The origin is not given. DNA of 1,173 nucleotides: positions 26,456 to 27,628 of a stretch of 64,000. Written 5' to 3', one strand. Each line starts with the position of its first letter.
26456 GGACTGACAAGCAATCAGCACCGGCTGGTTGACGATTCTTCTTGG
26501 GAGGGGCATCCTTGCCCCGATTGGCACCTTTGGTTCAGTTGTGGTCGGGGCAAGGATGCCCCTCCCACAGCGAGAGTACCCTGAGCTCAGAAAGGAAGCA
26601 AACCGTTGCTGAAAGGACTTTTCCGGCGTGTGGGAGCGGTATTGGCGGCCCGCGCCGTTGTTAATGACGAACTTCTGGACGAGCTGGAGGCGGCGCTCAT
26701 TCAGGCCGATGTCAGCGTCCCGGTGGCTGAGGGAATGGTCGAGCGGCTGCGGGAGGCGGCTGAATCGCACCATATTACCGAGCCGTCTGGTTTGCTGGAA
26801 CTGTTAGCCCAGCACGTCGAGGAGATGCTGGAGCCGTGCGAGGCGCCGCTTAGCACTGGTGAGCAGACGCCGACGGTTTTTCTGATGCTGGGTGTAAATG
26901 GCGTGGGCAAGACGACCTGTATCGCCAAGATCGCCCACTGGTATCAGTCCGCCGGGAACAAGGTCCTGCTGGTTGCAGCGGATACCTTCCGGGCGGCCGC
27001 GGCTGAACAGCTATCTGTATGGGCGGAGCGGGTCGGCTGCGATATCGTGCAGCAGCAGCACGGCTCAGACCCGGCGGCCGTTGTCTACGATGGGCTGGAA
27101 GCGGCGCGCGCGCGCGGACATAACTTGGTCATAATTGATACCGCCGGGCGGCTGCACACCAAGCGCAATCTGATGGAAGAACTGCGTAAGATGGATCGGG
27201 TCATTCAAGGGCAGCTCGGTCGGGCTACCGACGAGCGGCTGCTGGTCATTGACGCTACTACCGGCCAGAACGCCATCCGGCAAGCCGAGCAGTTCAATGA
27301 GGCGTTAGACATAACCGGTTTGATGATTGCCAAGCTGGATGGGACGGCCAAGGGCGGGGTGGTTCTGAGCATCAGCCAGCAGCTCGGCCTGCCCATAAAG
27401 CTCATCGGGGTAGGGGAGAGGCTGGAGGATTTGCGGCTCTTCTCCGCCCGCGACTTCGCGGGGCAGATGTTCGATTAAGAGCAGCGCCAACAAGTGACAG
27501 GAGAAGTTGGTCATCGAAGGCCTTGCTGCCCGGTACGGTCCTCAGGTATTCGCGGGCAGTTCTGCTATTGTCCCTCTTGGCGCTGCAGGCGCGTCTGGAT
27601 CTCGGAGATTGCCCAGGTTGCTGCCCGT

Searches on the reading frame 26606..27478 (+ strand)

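Call 8: search_protein_families(library=pfam, proteins=[window:26606-27478:+], max_evalue=0.00001)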
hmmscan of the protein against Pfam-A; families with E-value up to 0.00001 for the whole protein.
window:26606-27478:+ (290 aa): 4 families
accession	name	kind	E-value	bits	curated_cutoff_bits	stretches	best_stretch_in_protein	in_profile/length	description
PF00448.28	SRP54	-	3e-75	252.6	22.7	1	89-289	1-195/196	SRP54-type protein, GTPase domain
PF02881.24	SRP54_N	-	1.2e-10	41.8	22.4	1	6-68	2-72/75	SRP54-type protein, helical bundle domain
PF13604.12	AAA_30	-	2.9e-07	30.8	27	1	90-187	19-104/191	AAA domain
PF13401.12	AAA_22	-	7.2e-07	30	27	1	89-199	5-110/130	AAA domain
